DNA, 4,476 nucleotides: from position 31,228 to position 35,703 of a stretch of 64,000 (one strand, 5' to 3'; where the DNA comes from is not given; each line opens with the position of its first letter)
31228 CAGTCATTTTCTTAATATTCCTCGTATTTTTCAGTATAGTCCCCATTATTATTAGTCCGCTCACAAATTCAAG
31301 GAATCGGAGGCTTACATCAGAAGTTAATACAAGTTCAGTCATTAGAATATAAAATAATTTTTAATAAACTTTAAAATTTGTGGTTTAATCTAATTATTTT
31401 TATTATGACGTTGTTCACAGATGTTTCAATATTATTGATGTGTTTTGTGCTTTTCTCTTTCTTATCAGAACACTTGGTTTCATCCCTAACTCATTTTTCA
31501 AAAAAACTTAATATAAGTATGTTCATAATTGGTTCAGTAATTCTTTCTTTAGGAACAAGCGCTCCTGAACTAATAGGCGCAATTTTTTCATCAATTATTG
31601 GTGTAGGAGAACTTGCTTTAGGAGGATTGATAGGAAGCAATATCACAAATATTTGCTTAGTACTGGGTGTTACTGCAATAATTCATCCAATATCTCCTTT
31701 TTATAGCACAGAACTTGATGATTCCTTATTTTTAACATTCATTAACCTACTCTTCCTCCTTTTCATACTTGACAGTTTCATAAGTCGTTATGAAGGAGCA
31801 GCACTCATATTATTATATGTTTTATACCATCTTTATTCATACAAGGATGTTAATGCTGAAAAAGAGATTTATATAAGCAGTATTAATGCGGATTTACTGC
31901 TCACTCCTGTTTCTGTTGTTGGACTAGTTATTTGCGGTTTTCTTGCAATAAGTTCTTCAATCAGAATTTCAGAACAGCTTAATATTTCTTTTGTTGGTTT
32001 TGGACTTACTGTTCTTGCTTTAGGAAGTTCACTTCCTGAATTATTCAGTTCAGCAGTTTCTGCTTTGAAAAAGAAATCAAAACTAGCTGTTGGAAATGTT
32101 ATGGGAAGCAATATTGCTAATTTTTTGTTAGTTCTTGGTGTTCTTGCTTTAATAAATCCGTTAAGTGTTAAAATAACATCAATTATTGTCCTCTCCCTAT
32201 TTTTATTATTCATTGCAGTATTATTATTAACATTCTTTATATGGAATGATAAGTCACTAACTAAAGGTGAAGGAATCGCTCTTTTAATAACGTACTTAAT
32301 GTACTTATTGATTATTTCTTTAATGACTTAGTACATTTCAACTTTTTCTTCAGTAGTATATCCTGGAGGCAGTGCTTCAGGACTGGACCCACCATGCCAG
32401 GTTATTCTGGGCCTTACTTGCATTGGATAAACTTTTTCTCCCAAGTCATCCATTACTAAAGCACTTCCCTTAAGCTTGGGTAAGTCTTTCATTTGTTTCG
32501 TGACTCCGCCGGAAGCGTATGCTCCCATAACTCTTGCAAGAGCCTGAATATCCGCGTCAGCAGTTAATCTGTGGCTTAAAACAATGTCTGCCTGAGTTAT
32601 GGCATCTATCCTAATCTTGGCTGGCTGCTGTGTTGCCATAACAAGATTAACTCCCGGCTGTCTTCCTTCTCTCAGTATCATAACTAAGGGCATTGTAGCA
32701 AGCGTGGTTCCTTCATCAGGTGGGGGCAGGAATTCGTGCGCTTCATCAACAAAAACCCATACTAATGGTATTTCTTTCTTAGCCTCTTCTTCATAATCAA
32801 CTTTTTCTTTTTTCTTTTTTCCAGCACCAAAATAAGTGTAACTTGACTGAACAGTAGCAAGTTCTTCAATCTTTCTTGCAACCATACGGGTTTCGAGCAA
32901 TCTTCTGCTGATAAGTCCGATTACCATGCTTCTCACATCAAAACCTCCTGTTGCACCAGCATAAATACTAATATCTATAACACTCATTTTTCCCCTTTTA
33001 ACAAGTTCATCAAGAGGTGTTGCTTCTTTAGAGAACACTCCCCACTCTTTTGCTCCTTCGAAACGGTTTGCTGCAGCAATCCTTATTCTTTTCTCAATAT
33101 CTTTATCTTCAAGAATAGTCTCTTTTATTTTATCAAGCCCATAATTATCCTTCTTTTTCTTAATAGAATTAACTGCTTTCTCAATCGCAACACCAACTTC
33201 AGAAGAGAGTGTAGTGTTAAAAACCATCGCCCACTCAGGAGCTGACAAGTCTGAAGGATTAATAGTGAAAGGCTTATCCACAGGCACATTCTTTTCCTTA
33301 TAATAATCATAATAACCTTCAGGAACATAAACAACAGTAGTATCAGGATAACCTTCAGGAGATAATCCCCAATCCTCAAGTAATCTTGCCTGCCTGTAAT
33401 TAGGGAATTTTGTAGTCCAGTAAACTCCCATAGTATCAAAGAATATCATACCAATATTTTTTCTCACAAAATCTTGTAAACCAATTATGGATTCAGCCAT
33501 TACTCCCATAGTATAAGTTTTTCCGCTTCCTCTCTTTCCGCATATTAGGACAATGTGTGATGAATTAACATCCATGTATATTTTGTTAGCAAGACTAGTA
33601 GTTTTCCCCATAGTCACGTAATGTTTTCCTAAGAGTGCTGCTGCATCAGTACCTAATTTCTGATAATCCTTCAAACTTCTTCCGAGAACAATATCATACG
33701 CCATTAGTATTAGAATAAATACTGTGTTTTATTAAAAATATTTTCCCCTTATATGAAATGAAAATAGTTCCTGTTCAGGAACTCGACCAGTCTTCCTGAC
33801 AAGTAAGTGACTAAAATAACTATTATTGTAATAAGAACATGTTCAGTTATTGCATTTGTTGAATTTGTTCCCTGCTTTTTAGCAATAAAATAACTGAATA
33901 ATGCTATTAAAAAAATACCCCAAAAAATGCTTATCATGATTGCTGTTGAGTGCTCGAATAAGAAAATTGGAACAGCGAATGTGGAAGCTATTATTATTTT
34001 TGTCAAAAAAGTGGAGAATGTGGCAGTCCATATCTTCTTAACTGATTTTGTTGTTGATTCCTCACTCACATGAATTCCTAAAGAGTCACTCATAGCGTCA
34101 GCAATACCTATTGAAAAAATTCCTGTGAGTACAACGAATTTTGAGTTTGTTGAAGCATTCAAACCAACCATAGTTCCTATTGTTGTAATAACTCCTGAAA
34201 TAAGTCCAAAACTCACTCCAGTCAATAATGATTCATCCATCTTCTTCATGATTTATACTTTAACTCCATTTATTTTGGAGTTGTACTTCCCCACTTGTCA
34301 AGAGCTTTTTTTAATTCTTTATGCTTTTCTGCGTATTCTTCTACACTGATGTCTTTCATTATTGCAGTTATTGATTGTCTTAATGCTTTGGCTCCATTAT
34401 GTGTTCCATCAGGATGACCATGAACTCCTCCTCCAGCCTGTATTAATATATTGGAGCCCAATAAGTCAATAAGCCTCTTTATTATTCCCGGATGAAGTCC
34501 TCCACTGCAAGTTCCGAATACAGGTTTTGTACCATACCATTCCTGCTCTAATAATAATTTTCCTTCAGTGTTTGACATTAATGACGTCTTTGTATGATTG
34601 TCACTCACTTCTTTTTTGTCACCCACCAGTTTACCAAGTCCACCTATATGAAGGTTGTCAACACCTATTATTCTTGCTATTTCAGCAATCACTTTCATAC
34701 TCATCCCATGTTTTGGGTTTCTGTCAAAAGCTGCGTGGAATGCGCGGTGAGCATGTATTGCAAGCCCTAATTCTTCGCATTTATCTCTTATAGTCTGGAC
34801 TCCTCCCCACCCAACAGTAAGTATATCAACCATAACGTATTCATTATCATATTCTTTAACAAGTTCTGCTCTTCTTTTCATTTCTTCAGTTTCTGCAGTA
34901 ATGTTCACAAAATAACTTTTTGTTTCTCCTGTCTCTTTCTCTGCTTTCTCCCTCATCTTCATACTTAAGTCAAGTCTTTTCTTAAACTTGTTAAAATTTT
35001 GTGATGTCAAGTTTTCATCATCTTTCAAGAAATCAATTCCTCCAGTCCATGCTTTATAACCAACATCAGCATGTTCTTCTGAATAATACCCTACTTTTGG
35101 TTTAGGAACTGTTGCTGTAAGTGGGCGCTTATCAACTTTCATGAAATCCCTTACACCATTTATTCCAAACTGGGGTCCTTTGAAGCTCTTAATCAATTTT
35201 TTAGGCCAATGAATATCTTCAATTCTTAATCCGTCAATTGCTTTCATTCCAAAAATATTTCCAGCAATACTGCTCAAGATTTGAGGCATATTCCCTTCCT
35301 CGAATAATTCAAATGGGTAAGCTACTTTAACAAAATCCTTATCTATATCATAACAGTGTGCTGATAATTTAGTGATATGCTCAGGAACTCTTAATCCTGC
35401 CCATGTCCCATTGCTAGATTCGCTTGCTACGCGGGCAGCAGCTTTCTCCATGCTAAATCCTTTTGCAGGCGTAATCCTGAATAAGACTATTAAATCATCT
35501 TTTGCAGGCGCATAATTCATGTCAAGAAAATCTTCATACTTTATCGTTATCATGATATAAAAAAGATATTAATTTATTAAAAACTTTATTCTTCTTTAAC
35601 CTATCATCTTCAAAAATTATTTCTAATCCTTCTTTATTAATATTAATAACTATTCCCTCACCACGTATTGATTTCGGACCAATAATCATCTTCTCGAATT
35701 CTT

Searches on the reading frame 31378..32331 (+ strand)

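Call 32: search_protein_families(library=pfam, proteins=[window:31378-32331:+], max_evalue=0.001)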
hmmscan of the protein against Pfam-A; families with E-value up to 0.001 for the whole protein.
window:31378-32331:+ (317 aa): 1 family
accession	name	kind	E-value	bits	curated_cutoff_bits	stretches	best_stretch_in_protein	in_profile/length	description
PF01699.29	Na_Ca_ex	-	4e-54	183.1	24.9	2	17-155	4-150/151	Sodium/calcium exchanger protein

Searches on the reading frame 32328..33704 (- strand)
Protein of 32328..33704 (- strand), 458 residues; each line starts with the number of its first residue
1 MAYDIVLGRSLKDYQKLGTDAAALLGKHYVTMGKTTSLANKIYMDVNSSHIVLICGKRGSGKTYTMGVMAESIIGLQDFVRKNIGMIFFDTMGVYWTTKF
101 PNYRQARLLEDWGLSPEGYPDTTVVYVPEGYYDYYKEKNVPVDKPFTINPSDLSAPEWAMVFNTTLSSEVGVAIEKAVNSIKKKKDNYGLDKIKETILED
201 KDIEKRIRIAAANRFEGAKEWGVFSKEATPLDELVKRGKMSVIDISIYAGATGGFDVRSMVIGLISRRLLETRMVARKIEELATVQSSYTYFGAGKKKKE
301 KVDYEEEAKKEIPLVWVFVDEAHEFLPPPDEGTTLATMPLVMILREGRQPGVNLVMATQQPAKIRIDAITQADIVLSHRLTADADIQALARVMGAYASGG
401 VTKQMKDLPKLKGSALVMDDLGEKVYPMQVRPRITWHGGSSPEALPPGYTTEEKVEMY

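Call 32: search_protein_families(library=pfam, proteins=[window:32328-33704:-], max_evalue=0.001)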
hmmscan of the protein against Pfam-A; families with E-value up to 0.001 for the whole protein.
window:32328-33704:- (458 aa): 1 family
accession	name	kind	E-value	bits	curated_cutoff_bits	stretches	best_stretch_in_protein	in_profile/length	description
PF01935.23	DUF87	-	1.5e-13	51.8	23.2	1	41-248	13-204/220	Helicase HerA, central domain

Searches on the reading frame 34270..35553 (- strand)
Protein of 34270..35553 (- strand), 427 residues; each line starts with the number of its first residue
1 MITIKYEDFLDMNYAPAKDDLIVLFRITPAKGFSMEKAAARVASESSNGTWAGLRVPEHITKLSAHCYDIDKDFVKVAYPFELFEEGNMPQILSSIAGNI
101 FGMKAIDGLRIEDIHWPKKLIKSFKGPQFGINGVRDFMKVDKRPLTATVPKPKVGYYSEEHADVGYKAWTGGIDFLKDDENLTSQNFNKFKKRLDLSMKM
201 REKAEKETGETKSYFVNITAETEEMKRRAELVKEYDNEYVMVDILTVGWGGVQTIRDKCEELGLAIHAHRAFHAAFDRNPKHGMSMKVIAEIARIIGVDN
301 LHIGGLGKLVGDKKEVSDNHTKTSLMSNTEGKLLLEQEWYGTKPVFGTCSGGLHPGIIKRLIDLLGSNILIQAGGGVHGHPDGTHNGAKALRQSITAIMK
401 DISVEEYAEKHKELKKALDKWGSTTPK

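Call 32: search_protein_families(library=pfam, proteins=[window:34270-35553:-], max_evalue=0.001)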
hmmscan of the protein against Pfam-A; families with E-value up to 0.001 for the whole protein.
window:34270-35553:- (427 aa): 2 families
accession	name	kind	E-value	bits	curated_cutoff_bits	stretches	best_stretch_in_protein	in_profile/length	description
PF00016.26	RuBisCO_large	-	1.2e-83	281.2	30.1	1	130-421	1-299/299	Ribulose bisphosphate carboxylase large chain, catalytic domain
PF02788.21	RuBisCO_large_N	-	2.9e-42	144.1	20.7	1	8-119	1-119/120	Ribulose bisphosphate carboxylase large chain, N-terminal domain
